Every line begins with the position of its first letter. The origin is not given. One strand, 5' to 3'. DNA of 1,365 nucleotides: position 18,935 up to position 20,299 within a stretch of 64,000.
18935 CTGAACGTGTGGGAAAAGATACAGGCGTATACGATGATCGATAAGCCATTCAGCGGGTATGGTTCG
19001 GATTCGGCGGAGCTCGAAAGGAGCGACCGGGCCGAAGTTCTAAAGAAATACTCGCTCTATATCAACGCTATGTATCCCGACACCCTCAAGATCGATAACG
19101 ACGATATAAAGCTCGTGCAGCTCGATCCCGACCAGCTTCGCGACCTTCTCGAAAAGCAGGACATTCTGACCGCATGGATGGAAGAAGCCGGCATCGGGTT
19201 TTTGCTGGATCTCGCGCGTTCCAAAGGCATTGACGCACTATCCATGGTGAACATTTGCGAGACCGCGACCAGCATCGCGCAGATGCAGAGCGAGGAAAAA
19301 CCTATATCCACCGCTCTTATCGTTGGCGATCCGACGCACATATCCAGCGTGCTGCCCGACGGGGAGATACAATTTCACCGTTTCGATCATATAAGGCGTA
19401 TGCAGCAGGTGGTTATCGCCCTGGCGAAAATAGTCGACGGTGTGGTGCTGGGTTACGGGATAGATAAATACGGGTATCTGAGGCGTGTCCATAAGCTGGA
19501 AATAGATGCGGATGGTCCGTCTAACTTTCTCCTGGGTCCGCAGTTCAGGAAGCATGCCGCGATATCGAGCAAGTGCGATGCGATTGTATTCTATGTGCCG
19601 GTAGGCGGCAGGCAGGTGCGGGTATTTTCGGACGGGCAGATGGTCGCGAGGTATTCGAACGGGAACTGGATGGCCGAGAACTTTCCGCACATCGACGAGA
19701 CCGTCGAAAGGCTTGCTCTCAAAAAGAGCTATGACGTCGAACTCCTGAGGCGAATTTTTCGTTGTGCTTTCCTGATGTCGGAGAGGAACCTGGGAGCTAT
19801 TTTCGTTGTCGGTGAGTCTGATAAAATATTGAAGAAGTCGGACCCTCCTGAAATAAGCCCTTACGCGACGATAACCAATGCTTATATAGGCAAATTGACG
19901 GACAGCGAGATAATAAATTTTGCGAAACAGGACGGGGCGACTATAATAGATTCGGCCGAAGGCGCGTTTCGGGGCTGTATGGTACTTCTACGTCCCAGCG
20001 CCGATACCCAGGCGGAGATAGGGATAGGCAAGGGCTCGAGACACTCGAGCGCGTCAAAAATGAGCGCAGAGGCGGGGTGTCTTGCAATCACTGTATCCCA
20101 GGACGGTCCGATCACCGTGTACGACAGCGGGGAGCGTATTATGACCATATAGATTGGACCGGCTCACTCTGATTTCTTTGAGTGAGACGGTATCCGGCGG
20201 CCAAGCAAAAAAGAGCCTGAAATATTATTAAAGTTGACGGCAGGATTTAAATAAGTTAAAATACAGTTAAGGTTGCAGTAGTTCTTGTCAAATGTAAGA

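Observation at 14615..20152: Two-gene module in which all three nucleotide-handling domain types carry non-canonical catalytic motifs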

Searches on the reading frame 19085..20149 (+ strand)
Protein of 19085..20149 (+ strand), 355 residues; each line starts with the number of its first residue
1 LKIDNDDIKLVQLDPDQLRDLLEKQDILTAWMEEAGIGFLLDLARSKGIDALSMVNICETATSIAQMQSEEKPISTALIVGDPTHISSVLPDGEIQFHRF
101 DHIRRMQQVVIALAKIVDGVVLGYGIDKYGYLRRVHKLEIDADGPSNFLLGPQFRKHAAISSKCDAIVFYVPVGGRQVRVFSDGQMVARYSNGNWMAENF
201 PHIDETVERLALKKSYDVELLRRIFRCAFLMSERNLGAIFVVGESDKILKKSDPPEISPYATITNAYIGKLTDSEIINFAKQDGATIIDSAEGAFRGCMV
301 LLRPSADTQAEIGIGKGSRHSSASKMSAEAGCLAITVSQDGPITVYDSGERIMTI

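Call 7: search_solved_structures(query=window:19085-20149:+, max_evalue=1, show_alignments=3)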
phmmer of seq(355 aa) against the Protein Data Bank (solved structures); distinct sequences matched with E-value up to 1: 0.

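Call 22: search_solved_structures(query=A2, max_evalue=1, show_alignments=4)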
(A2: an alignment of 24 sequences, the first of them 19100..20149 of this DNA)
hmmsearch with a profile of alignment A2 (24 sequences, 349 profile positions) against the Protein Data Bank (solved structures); distinct sequences matched with E-value up to 1: 14.
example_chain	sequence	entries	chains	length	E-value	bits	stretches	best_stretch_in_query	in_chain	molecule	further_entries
7l8n_A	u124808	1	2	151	0.16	14.1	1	213-344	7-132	Diadenylate cyclase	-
8ogk_A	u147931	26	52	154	0.27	13.4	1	275-343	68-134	Cyclic di-AMP synthase CdaA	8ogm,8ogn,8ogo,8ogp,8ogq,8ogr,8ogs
9g0g_A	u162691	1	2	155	0.27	13.4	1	275-343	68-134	Cyclic di-AMP synthase CdaA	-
6gyw_A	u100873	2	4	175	0.32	13.2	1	212-341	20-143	Diadenylate cyclase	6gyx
7ojs_H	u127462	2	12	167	0.36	13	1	276-343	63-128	Cyclic di-AMP synthase CdaA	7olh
8gps_A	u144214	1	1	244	0.39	12.9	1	58-165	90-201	MgtE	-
6huw_A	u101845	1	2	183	0.4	12.8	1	275-343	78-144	Diadenylate cyclase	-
4b2f_A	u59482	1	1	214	0.57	12.3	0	185-240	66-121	PUTATIVE ANTIGEN P35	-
6hvl_A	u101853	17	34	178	0.65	12.1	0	277-343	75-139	Diadenylate cyclase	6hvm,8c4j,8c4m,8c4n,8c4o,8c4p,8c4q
8ofg_A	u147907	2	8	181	0.72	12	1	214-343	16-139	Diadenylate cyclase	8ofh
6hvn_A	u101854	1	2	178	0.74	12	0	305-343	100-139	Diadenylate cyclase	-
2fb5_A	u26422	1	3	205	0.78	11.9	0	278-336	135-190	hypothetical Membrane Spanning Protein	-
4rv7_A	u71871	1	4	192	0.82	11.8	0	305-343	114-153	Diadenylate cyclase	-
6gyy_A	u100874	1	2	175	0.86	11.7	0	214-341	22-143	Diadenylate cyclase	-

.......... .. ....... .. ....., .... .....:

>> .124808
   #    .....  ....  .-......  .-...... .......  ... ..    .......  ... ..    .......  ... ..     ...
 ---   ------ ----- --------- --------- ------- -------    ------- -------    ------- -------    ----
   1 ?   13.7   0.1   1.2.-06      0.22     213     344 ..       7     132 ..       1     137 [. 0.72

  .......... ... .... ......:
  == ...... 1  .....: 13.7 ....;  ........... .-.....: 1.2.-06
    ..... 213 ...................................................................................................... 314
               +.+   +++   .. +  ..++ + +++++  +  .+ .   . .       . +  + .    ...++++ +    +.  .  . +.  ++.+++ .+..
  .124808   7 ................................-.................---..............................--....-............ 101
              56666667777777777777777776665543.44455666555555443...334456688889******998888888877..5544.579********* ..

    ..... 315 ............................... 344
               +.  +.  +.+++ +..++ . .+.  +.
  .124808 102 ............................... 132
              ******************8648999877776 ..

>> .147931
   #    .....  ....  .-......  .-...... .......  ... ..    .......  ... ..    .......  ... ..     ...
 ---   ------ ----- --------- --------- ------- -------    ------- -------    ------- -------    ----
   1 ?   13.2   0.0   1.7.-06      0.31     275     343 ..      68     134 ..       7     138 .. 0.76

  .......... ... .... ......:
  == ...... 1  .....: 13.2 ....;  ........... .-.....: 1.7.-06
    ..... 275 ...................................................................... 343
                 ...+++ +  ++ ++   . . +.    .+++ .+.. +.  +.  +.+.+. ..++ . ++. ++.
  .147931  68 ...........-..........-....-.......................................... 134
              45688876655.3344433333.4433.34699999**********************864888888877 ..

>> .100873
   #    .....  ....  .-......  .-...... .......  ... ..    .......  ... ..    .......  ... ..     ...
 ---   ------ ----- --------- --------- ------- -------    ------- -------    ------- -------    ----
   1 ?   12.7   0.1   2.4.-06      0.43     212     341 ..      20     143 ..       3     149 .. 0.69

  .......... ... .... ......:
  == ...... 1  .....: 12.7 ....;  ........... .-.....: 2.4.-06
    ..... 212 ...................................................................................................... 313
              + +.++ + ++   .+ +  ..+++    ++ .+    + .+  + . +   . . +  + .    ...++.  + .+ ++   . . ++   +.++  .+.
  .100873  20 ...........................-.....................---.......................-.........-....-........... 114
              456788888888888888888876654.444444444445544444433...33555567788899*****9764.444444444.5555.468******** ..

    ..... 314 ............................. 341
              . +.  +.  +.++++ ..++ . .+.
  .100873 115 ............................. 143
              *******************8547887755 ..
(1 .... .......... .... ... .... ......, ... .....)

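Call 35: predict_structure(alignment_id=A3)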
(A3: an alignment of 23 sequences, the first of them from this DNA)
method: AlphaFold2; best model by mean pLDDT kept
length: 345 residues; sequences in the alignment: 23
mean_pLDDT: 85.1   pTM: 0.81
mean pLDDT of the five models: 85.1, 81.1, 76.5, 76.3, 75.6
residues with pLDDT >= 90: 149; 70-90: 156; 50-70: 39; < 50: 1
segments of 3 or more residues with pLDDT < 50: none
pLDDT, mean of each block of 10 residues (from residue 1): 70 68 73 91 90 77 81 95 88 91 84 94 93 65 87 95 87 89 77 78 90 91 89 93 88 86 92 92 90 82 64 90 89 87 83
secondary structure, 60 per line:
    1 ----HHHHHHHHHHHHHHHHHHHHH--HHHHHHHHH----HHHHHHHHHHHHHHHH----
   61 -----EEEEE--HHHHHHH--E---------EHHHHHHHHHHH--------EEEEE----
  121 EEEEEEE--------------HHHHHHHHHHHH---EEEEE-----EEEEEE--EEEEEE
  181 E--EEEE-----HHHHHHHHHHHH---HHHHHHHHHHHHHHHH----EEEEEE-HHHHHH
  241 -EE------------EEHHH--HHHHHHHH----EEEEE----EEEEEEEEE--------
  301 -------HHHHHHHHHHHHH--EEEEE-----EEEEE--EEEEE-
elements in order: H5-25 H28-36 H41-56 E66-70 H73-79 H93-103 E112-116 E121-127 H142-153 E157-161 E167-172 E175-181 E184-187 H193-204 H208-223 E228-233 H235-240 H263-270 E275-279 E284-292 H308-320 E323-327 E333-337 E340-344

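Call 38: fold_search(model_id=the predicted structure, library=pdb)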
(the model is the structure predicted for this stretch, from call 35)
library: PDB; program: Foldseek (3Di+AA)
matches with E <= 10: 258; with E <= 0.001: 72
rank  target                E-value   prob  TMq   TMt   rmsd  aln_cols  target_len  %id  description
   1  9y4s_F                8.2e-09  1.00  0.34  0.38   4.3       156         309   22  Crystal structure of DNA integrity scanning protein (DisA) from Mycobacterium tuberculosis in complex with cyclic di-A (released 2025-09-17)
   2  9y9y_C                9.3e-09  1.00  0.33  0.35   4.6       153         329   23  Crystal structure of DNA integrity scanning protein DisA from Mycobacterium tuberculosis in complex with cyclic di-AMP (released 2025-09-24)
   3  9y4s_A                1.5e-08  1.00  0.34  0.34   4.4       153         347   23  Crystal structure of DNA integrity scanning protein (DisA) from Mycobacterium tuberculosis in complex with cyclic di-A (released 2025-09-17)
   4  9y4s_E                1.6e-08  1.00  0.34  0.38   4.4       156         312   22  Crystal structure of DNA integrity scanning protein (DisA) from Mycobacterium tuberculosis in complex with cyclic di-A (released 2025-09-17)
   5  9y9y_A                2.0e-08  1.00  0.33  0.33   5.3       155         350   22  Crystal structure of DNA integrity scanning protein DisA from Mycobacterium tuberculosis in complex with cyclic di-AMP (released 2025-09-24)
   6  9y4s_D                2.2e-08  1.00  0.34  0.34   4.3       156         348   22  Crystal structure of DNA integrity scanning protein (DisA) from Mycobacterium tuberculosis in complex with cyclic di-A (released 2025-09-17)
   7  9y9y_D                2.5e-08  1.00  0.34  0.34   4.3       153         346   23  Crystal structure of DNA integrity scanning protein DisA from Mycobacterium tuberculosis in complex with cyclic di-AMP (released 2025-09-24)
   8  9y4s_H                2.6e-08  1.00  0.35  0.35   4.0       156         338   22  Crystal structure of DNA integrity scanning protein (DisA) from Mycobacterium tuberculosis in complex with cyclic di-A (released 2025-09-17)
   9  9y4s_G                2.8e-08  1.00  0.33  0.35   4.6       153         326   23  Crystal structure of DNA integrity scanning protein (DisA) from Mycobacterium tuberculosis in complex with cyclic di-A (released 2025-09-17)
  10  9y9y_H                4.1e-08  1.00  0.33  0.54   4.5       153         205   23  Crystal structure of DNA integrity scanning protein DisA from Mycobacterium tuberculosis in complex with cyclic di-AMP (released 2025-09-24)
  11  9y4s_B                4.9e-08  1.00  0.34  0.33   4.4       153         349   23  Crystal structure of DNA integrity scanning protein (DisA) from Mycobacterium tuberculosis in complex with cyclic di-A (released 2025-09-17)
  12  4yxm_A                2.1e-07  1.00  0.33  0.33   4.0       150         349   15  Structure of Thermotoga maritima DisA D75N mutant with reaction product c-di-AMP (released 2015-06-03)
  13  8ogk_A                3.3e-07  1.00  0.31  0.66   4.4       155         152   21  Crystal structure of CdaA from Bacillus subtilis co-crystallized with DMSO (released 2024-03-27)
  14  8s4c_B                3.5e-07  1.00  0.30  0.60   6.9       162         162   22  CdaA-H04 complex (released 2024-06-19)
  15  4rv7_C                4.4e-07  1.00  0.30  0.60   9.2       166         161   21  Characterization of an essential diadenylate cyclase (released 2015-01-28)
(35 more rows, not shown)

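Call 67: search_protein_representatives(alignment_id=A3)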
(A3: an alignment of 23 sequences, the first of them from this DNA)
Query: 23 sequences, 344 profile positions. Proteins with E-value up to 0.001 (for the whole library): 1114; up to 1e-10: 222; up to 1e-30: 70. The best 150 are listed.
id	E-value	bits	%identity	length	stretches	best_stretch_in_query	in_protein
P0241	7.6e-195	663.1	-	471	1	1-343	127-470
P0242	4.1e-189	644.3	-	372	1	1-344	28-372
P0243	6.6e-182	620.6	-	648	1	1-344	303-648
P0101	2.7e-179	612.0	-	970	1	1-344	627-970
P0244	5.3e-165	565.0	-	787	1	27-344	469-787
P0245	3.4e-161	552.5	-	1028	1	1-344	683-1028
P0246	4.1e-151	519.3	-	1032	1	1-344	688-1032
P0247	3.2e-106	371.7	-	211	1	136-344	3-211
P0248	3.2e-79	282.9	-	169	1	176-344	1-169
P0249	1.7e-75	270.7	-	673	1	26-343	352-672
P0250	1.5e-71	257.7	-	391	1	26-342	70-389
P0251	7.2e-69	248.9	-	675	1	29-340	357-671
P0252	6.0e-68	245.9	-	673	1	25-342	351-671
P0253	1.9e-63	231.0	-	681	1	31-343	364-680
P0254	4.2e-63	229.9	-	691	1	25-340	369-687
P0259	4.6e-59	216.6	-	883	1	30-342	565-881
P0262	6.4e-53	196.4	-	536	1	26-341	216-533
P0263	1.2e-52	195.5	-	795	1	26-341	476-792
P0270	8.6e-46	173.0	-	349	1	27-343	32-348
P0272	3.9e-43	164.3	-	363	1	20-342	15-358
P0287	2.5e-36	141.9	-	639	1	6-340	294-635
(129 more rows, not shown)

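Call 68: search_protein_families(library=pfam, proteins=[P0249, P0254, P0259, P0263, P0250, P0270, P0272, P0262, P0245, P0287], max_evalue=0.001)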
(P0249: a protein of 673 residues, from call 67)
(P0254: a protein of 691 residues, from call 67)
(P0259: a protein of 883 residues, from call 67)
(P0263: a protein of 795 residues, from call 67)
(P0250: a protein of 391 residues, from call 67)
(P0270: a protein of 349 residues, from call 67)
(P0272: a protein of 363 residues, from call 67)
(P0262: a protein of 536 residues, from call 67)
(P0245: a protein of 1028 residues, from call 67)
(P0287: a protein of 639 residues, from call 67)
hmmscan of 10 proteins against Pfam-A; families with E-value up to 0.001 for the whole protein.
P0249 (673 aa): 2 families
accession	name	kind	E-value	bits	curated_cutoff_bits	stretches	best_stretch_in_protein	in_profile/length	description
PF02457.21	DAC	-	2.3e-12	47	27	1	545-668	3-118/119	DisA bacterial checkpoint controller nucleotide-binding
PF13490.11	zf-HC2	-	4.3e-06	27.2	22.2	1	41-64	11-34/35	Putative zinc-finger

P0254 (691 aa): 3 families
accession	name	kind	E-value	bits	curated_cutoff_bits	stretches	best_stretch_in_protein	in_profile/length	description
PF02457.21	DAC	-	8.3e-12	45.2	27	1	566-686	6-118/119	DisA bacterial checkpoint controller nucleotide-binding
PF05362.19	Lon_C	-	4.2e-11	43.2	21.1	1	191-327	74-202/205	Lon protease (S16) C-terminal proteolytic domain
PF13490.11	zf-HC2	-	0.0006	20.3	22.2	0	46-70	10-34/35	Putative zinc-finger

P0259 (883 aa): 1 family
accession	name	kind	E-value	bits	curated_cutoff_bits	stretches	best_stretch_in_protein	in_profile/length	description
PF02457.21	DAC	-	3.7e-09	36.6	27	1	759-878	7-118/119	DisA bacterial checkpoint controller nucleotide-binding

P0263 (795 aa): 2 families
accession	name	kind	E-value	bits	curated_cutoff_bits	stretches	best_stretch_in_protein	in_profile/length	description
PF02457.21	DAC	-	3.7e-10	39.9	27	1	717-789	42-117/119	DisA bacterial checkpoint controller nucleotide-binding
PF13490.11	zf-HC2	-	1.4e-07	31.9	22.2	1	141-165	10-34/35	Putative zinc-finger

P0250 (391 aa): 1 family
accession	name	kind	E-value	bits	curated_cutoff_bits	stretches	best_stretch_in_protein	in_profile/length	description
PF02457.21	DAC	-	8.8e-12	45.1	27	1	306-385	36-117/119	DisA bacterial checkpoint controller nucleotide-binding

P0270 (349 aa): 1 family
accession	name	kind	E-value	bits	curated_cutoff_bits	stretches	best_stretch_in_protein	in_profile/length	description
PF02457.21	DAC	-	4.2e-15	55.8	27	1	225-344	6-118/119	DisA bacterial checkpoint controller nucleotide-binding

P0272 (363 aa): 1 family
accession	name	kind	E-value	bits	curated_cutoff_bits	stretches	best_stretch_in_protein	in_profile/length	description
PF02457.21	DAC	-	1.7e-10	41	27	1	278-354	38-117/119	DisA bacterial checkpoint controller nucleotide-binding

P0262 (536 aa): 1 family
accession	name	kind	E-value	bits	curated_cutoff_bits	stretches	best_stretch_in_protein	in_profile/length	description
PF02457.21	DAC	-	5.2e-07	29.7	27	1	409-531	4-118/119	DisA bacterial checkpoint controller nucleotide-binding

P0245 (1028 aa): 3 families
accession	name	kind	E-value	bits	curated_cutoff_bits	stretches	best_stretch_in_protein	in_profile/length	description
PF00501.34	AMP-binding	-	6.4e-33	114.5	29.9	1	21-429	9-384/384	AMP-binding enzyme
PF02457.21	DAC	-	1.4e-17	63.8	27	1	901-1023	5-118/119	DisA bacterial checkpoint controller nucleotide-binding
PF23562.2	AMP-binding_C_3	-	7.5e-11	42.9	20.8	1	478-524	4-51/124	AMP-binding enzyme C-terminal domain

P0287 (639 aa): 2 families
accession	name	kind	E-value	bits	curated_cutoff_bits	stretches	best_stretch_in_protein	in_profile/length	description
PF02457.21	DAC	-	3.1e-07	30.5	27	1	510-634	3-118/119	DisA bacterial checkpoint controller nucleotide-binding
PF05362.19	Lon_C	-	0.0003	20.8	21.1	1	193-280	90-181/205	Lon protease (S16) C-terminal proteolytic domain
